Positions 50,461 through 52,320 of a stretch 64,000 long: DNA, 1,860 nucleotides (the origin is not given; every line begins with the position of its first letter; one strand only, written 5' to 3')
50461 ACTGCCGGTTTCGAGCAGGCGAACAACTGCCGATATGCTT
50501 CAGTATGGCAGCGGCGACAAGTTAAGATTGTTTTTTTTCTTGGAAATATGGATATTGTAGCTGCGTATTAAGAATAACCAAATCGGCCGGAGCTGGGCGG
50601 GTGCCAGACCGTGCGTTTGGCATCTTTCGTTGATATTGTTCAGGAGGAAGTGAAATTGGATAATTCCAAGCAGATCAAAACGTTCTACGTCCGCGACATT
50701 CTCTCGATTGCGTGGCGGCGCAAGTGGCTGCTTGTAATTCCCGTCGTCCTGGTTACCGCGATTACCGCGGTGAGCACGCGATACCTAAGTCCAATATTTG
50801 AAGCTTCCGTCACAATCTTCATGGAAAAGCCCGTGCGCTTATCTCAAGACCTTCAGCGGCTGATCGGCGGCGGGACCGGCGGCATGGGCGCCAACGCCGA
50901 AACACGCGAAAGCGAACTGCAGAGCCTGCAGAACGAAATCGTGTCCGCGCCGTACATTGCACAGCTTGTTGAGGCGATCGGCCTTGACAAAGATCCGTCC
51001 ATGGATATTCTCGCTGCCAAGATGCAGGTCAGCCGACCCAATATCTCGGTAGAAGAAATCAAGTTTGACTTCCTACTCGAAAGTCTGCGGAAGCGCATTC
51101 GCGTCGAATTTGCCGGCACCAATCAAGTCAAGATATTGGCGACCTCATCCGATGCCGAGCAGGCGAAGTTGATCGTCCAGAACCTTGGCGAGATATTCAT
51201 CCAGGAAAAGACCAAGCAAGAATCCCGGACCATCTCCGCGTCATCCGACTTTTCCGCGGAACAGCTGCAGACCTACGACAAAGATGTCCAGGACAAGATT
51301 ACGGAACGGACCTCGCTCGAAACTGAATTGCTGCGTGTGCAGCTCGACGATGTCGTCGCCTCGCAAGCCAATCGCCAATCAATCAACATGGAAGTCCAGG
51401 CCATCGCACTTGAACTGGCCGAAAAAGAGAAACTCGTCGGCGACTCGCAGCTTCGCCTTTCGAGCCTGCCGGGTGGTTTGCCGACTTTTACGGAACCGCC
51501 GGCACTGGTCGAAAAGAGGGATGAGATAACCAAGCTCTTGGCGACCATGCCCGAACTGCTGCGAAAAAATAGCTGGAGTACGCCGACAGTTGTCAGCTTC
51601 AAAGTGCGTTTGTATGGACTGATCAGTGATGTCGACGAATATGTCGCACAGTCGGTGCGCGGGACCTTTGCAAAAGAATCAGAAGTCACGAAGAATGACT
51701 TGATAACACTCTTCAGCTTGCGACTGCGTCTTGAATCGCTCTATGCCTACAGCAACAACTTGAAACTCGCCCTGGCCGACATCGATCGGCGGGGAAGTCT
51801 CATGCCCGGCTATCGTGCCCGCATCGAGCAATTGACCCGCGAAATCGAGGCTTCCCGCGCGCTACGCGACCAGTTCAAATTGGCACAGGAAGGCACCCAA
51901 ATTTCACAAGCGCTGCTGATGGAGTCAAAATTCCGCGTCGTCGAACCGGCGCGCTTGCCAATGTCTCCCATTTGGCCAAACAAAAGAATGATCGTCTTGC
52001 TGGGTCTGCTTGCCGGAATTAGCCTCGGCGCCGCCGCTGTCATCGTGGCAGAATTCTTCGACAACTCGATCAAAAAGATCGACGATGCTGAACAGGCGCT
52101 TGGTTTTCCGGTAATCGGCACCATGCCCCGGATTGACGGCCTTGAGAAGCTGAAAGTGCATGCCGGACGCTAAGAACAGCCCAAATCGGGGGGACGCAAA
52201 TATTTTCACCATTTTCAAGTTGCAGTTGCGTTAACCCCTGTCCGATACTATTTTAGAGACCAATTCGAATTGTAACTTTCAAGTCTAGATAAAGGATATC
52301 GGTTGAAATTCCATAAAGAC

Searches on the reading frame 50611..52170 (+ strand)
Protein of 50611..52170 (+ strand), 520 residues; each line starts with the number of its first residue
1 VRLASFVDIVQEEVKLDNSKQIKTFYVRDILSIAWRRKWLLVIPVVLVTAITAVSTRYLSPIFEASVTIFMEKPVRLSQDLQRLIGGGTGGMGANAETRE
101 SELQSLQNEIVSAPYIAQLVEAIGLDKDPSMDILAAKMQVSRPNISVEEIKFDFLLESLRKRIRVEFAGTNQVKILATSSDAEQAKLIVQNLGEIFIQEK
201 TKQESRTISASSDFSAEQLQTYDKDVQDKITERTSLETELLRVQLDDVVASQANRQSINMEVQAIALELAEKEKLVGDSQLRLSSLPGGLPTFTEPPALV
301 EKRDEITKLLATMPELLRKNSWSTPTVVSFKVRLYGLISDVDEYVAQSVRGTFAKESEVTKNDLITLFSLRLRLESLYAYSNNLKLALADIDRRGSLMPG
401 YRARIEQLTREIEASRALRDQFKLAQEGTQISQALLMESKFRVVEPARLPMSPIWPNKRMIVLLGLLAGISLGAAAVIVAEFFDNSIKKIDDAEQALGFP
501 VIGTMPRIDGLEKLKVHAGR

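Call 26: search_protein_families(library=pfam, proteins=[window:50611-52170:+], max_evalue=0.00001)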
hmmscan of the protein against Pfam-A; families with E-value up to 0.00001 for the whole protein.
window:50611-52170:+ (520 aa): 2 families
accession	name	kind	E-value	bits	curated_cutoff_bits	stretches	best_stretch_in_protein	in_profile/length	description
PF13807.11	GNVR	-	4e-08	33.5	27.7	1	407-479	8-79/82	G-rich domain on putative tyrosine kinase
PF02706.20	Wzz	-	4.6e-06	27.3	25.5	0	27-109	5-81/91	Chain length determinant protein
